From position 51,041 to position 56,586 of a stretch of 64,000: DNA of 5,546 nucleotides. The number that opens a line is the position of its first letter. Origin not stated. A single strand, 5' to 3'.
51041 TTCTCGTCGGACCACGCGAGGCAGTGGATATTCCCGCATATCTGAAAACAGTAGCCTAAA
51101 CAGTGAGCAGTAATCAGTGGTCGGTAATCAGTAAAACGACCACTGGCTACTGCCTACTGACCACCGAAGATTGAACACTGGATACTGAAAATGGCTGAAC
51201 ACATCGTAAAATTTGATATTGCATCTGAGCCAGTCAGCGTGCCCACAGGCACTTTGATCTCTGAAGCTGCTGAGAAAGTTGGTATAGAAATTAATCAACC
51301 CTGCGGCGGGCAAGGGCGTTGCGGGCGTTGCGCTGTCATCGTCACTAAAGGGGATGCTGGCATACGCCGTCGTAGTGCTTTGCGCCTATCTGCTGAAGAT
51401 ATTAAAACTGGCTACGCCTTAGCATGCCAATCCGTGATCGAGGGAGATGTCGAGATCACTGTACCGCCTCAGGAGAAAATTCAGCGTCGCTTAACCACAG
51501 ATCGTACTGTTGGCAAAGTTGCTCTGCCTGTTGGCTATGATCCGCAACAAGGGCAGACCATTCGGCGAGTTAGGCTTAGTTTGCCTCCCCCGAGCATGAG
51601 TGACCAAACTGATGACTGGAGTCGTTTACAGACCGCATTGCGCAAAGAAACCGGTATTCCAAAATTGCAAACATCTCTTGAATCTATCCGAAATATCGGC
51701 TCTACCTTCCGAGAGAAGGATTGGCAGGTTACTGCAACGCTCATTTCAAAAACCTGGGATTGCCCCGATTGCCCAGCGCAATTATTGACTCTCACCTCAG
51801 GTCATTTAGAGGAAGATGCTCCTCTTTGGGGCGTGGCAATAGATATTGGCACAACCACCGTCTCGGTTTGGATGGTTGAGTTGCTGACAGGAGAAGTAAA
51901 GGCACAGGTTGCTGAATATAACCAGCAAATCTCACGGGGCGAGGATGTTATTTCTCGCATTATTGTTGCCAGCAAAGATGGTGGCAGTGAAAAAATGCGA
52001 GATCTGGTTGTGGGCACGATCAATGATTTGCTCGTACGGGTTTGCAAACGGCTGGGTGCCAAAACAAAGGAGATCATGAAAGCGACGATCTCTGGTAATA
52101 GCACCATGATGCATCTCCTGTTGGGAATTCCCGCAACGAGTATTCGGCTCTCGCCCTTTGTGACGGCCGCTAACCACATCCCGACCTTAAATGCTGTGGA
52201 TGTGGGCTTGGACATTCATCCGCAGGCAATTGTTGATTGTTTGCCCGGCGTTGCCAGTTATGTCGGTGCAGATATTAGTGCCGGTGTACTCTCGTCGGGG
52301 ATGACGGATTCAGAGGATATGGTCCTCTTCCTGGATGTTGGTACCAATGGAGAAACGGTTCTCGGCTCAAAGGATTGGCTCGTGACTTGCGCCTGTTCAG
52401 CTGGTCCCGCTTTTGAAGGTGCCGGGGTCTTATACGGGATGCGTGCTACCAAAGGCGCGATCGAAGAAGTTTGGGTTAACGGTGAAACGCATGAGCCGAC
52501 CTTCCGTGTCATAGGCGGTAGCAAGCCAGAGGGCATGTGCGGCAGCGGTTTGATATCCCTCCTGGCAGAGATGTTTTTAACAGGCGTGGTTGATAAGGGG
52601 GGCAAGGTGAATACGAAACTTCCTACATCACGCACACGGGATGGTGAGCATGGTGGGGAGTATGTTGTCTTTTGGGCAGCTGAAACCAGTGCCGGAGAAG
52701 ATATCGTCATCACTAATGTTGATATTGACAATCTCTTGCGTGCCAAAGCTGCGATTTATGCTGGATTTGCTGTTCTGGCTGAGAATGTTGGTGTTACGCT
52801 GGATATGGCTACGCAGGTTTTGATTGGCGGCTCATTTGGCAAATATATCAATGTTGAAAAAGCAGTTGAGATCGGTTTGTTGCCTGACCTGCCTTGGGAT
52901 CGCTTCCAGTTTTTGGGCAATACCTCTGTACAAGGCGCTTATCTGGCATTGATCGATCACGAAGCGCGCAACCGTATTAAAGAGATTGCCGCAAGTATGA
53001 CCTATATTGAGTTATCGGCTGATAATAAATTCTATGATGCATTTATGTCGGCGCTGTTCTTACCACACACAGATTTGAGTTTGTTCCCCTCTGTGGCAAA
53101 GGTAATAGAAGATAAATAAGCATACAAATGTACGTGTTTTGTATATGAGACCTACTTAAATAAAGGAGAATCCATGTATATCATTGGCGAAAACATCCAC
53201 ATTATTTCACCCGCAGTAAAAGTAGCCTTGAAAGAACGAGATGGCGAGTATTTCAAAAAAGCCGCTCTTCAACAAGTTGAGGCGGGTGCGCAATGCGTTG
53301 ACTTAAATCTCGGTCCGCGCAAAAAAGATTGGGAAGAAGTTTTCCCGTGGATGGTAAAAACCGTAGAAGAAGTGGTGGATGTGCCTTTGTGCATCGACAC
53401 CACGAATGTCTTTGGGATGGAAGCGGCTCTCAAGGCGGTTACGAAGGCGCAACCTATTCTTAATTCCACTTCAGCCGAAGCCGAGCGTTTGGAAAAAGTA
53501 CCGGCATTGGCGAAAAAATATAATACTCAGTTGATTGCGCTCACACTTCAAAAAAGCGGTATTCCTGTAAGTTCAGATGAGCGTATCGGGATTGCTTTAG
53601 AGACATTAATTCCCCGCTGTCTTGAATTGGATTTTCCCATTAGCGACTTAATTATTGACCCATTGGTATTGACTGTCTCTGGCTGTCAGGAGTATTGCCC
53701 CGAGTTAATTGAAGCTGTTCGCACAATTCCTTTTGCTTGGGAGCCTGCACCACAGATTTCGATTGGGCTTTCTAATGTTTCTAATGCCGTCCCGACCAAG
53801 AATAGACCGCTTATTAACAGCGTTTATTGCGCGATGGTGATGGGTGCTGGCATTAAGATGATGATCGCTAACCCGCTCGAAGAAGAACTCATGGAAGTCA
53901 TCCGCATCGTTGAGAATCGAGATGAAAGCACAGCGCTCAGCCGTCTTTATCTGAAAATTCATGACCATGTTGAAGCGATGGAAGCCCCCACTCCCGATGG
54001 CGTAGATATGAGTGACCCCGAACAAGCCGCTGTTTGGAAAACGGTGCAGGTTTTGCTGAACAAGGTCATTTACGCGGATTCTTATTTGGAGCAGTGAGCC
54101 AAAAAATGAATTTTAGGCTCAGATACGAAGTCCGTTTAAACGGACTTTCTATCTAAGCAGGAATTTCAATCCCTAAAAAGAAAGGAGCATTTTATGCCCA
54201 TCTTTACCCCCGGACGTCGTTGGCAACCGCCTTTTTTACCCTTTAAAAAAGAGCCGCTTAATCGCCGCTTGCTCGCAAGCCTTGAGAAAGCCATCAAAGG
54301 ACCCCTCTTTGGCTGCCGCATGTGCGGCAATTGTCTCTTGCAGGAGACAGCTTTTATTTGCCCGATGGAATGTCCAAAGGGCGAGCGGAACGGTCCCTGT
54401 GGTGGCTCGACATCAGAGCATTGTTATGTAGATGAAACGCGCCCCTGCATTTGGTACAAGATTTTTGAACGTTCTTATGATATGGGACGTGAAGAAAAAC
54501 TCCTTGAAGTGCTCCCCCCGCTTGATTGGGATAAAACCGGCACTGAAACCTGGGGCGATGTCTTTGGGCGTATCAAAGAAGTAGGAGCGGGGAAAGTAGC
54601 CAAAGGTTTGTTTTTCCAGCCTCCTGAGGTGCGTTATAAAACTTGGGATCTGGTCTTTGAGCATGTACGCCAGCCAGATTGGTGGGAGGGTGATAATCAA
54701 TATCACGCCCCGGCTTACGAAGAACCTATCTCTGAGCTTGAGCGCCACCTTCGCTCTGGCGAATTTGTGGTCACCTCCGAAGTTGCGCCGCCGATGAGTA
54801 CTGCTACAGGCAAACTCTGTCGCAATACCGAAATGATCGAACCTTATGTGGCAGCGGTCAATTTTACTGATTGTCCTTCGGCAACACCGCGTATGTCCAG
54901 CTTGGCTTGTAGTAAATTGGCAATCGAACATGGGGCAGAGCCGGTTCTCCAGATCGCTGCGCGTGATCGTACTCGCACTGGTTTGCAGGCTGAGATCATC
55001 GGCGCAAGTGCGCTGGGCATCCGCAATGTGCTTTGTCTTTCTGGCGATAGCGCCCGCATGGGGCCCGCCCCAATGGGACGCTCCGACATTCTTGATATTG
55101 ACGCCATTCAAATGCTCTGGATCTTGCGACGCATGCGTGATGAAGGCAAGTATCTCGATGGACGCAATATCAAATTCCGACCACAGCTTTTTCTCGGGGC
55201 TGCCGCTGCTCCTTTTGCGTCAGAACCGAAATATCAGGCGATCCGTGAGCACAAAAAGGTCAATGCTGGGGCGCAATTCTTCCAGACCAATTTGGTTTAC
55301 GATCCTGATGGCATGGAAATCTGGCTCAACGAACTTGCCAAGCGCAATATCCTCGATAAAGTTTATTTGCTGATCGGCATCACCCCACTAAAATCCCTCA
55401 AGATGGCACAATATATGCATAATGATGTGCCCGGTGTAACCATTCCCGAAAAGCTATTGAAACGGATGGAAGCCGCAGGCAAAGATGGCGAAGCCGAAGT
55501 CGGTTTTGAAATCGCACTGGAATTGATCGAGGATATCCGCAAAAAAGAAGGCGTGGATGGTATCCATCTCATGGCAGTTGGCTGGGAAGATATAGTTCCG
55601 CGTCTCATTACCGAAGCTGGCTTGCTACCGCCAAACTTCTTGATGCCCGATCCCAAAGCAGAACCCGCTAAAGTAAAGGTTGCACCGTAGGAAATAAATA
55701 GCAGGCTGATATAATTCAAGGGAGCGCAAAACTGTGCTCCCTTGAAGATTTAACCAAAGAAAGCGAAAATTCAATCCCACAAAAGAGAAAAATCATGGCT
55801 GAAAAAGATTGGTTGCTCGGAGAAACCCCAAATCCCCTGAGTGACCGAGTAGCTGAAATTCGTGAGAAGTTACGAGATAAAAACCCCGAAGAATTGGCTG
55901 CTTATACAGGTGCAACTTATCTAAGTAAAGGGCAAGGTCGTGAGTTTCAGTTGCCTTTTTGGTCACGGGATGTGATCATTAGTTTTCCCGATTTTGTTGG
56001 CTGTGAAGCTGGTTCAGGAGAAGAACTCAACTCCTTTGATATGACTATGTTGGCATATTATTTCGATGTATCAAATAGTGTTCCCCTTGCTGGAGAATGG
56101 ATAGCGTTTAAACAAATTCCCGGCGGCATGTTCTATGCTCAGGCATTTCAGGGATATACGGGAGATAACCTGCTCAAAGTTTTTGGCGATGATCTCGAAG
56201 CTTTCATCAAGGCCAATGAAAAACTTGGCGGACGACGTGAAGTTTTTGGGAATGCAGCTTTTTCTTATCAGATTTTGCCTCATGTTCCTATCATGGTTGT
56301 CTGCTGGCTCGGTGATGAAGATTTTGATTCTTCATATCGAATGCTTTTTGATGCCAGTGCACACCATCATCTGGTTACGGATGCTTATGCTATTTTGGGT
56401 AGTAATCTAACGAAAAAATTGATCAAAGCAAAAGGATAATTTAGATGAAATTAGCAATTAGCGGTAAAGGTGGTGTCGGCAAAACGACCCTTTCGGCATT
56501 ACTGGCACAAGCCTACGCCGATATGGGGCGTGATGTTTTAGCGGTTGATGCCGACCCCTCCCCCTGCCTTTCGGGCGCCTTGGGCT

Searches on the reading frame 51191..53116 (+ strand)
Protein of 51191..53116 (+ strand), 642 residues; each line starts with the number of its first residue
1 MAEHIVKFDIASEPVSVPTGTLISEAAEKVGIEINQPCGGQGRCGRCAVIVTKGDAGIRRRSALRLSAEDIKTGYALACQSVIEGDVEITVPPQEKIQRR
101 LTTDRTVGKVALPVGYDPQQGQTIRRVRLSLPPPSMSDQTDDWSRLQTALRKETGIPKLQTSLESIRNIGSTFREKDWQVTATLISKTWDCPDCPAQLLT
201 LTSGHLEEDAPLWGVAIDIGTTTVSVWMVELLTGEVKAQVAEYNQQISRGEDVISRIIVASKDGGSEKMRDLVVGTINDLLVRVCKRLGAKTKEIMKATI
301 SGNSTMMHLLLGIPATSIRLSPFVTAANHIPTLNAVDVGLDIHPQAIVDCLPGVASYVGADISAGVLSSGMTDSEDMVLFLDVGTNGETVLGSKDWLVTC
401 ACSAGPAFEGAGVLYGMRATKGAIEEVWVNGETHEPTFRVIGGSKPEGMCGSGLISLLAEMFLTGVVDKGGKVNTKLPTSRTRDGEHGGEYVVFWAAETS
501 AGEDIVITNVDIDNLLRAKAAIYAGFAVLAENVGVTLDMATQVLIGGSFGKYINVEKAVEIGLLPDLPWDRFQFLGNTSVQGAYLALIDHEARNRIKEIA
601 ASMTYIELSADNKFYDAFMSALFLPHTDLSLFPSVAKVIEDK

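Call 3: search_protein_families(library=pfam, proteins=[window:51191-53116:+], max_evalue=0.01)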
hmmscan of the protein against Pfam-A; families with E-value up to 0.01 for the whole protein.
window:51191-53116:+ (642 aa): 4 families
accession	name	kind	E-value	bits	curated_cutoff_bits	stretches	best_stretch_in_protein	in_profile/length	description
PF14574.11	RACo_C_ter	-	1.9e-100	335.7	27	1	377-635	2-260/261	C-terminal domain of RACo the ASKHA domain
PF17651.6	Raco_middle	-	3.9e-52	176.6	26.8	1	214-373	2-162/163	RACo middle region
PF17650.6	RACo_linker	-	2.2e-16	59.9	26.2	1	124-189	12-70/86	RACo linker region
PF00111.32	Fer2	-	8.6e-11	42.1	21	1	16-83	11-76/77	2Fe-2S iron-sulfur cluster binding domain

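Call 4: search_protein_families(library=ncbifam, proteins=[window:51191-53116:+], max_evalue=0.01)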
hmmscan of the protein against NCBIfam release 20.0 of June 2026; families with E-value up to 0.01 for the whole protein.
window:51191-53116:+ (642 aa): 13 families
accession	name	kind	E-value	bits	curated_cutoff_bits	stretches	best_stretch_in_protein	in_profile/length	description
NF040756.1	corr_regen_AcsV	exception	2.5e-191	637.3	800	1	6-633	2-632/632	corrinoid activation/regeneration protein AcsV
TIGR04270.1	Rama_corrin_act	subfamily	6.3e-33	113.9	500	1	214-622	2-414/534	methylamine methyltransferase corrinoid protein reductive activase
NF058606.1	GlBtMonoRdsGbcB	equivalog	5.4e-11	42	500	1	5-90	279-361/362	glycine betaine monooxygenase reductase subunit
TIGR01941.1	nqrF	equivalog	2.8e-09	36.4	295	1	14-92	43-121/405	NADH:ubiquinone reductase (Na(+)-transporting) subunit F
NF007964.0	PRK10684.1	equivalog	9.9e-07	28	383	1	13-89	259-332/333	NADH oxidoreductase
TIGR02008.1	fdx_plant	subfamily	1.2e-06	28.1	81.15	1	9-95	11-94/97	ferredoxin [2Fe-2S]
NF004317.0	PRK05713.1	equivalog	0.00011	21.6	338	1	10-91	6-84/312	iron-sulfur-binding ferredoxin reductase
NF040810.1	BenC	equivalog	0.00016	20.9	430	1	17-98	17-98/333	benzoate 1,2-dioxygenase electron transfer component BenC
NF045803.1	MethMoxFADbindMmoC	equivalog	0.0002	20.2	500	1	25-93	26-93/343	aromatic/alkene monooxygenase hydroxylase FAD-binding subunit MmoC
TIGR02160.1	PA_CoA_Oxy5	hypoth_equivalog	0.0003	19.7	420.8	1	23-84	285-343/352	1,2-phenylacetyl-CoA epoxidase subunit PaaE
TIGR02007.1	fdx_isc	equivalog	0.00047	20.3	132.1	1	16-92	19-100/110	ISC system 2Fe-2S type ferredoxin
NF041393.1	Frdxn_Halo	equivalog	0.00057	19.7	150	1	16-86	41-109/128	ferredoxin Fer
NF005895.0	PRK07860.1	equivalog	0.0027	15.8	802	1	3-47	15-64/811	NADH-quinone oxidoreductase subunit G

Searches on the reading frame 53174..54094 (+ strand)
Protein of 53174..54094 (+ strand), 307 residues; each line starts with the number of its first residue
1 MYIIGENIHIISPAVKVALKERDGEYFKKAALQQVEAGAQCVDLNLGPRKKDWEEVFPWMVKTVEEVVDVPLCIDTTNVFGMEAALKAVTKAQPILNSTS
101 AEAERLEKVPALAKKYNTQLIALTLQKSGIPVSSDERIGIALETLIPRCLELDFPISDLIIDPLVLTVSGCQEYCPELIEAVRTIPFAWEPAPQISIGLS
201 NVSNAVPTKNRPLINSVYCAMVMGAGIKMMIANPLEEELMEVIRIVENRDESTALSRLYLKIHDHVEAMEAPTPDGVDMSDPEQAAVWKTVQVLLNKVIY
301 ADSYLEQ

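Call 3: search_protein_families(library=pfam, proteins=[window:53174-54094:+], max_evalue=0.01)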
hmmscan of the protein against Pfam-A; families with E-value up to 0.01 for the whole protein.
window:53174-54094:+ (307 aa): 2 families
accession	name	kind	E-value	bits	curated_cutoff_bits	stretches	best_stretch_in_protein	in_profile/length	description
PF00809.28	Pterin_bind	-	4e-18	66.4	25.5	1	29-231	25-242/244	Pterin binding enzyme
PF03599.22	CdhD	-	3.3e-07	29.8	24.8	1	57-125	85-151/387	CO dehydrogenase/acetyl-CoA synthase delta subunit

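Call 4: search_protein_families(library=ncbifam, proteins=[window:53174-54094:+], max_evalue=0.01)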
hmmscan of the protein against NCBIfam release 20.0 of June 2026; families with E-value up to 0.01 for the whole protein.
window:53174-54094:+ (307 aa): 6 families
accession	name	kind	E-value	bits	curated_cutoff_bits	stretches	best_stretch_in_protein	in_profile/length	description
NF005719.0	PRK07535.1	domain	1.3e-64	218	259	1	1-261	1-256/268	methyltetrahydrofolate:corrinoid/iron-sulfur protein methyltransferase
NF040758.1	CODH_ACS_meth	exception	1.2e-60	205.1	370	1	3-250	6-249/261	carbon monoxide dehydrogenase/acetyl-CoA synthase methytransferase subunit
TIGR02082.1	metH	equivalog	5.2e-27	93.9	1010.85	1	3-243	345-595/1182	methionine synthase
NF007024.0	PRK09490.1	equivalog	1.3e-17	62.9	1497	1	26-235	386-604/1234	methionine synthase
NF003195.0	PRK04165.1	equivalog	6.1e-06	25.4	306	1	54-121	140-205/450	acetyl-CoA decarbonylase/synthase complex subunit gamma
TIGR00284.1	TIGR00284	hypoth_equivalog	0.00054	18.6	256.65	1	24-110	166-247/497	dihydropteroate synthase-like protein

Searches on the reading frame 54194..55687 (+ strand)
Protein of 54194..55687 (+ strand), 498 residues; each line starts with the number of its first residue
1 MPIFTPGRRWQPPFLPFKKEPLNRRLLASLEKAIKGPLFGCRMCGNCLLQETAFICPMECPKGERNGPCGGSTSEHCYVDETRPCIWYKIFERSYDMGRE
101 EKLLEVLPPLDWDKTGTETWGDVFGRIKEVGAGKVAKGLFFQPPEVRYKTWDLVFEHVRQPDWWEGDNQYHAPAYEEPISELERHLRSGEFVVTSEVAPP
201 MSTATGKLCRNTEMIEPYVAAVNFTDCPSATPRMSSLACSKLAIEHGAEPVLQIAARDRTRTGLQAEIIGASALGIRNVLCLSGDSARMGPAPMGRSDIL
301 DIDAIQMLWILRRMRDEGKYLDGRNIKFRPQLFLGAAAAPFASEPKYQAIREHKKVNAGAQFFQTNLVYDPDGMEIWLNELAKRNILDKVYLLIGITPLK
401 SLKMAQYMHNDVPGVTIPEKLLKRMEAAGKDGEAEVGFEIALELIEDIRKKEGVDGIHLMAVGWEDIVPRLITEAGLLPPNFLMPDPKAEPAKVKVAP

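Call 3: search_protein_families(library=pfam, proteins=[window:54194-55687:+], max_evalue=0.01)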
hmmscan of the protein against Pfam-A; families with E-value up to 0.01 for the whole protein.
window:54194-55687:+ (498 aa): 2 families
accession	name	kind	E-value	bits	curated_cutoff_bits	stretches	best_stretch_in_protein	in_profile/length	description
PF02219.23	MTHFR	-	8.9e-28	97.9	24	1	182-474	2-285/287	Methylenetetrahydrofolate reductase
PF12225.13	DUF5981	-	9.9e-27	92.9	23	1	27-112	8-94/95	Methylene-tetrahydrofolate reductase C terminal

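Call 4: search_protein_families(library=ncbifam, proteins=[window:54194-55687:+], max_evalue=0.01)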
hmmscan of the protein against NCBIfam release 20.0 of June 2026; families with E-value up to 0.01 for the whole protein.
window:54194-55687:+ (498 aa): 4 families
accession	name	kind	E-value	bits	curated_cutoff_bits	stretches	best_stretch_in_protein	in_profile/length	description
NF006396.0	PRK08645.1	equivalog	2.5e-57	194.3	453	1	179-461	311-587/611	bifunctional homocysteine S-methyltransferase/methylenetetrahydrofolate reductase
TIGR00676.1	fadh2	equivalog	1.1e-16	61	293.7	1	196-468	4-267/275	methylenetetrahydrofolate reductase [NAD(P)H]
TIGR00677.1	fadh2_euk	equivalog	2.2e-10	40.4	310.05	1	353-478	155-278/281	methylenetetrahydrofolate reductase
NF006950.0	PRK09432.1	equivalog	0.00027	20.3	382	1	340-462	157-277/296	methylenetetrahydrofolate reductase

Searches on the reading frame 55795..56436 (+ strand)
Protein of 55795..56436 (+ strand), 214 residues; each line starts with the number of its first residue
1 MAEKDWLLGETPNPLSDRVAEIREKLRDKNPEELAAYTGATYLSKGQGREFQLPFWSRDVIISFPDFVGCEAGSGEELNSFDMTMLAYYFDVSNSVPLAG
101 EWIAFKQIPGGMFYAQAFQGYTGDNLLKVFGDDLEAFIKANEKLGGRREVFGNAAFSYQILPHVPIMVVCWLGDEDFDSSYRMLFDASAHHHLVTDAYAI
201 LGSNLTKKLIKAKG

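Call 57: search_protein_families(library=pfam, proteins=[window:55795-56436:+], max_evalue=0.001)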
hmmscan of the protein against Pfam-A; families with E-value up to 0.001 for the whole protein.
window:55795-56436:+ (214 aa): 1 family
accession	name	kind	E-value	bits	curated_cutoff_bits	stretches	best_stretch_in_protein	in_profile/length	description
PF12654.12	DUF3786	-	1.3e-41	142.5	27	1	30-206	1-174/176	Domain of unknown function (DUF3786)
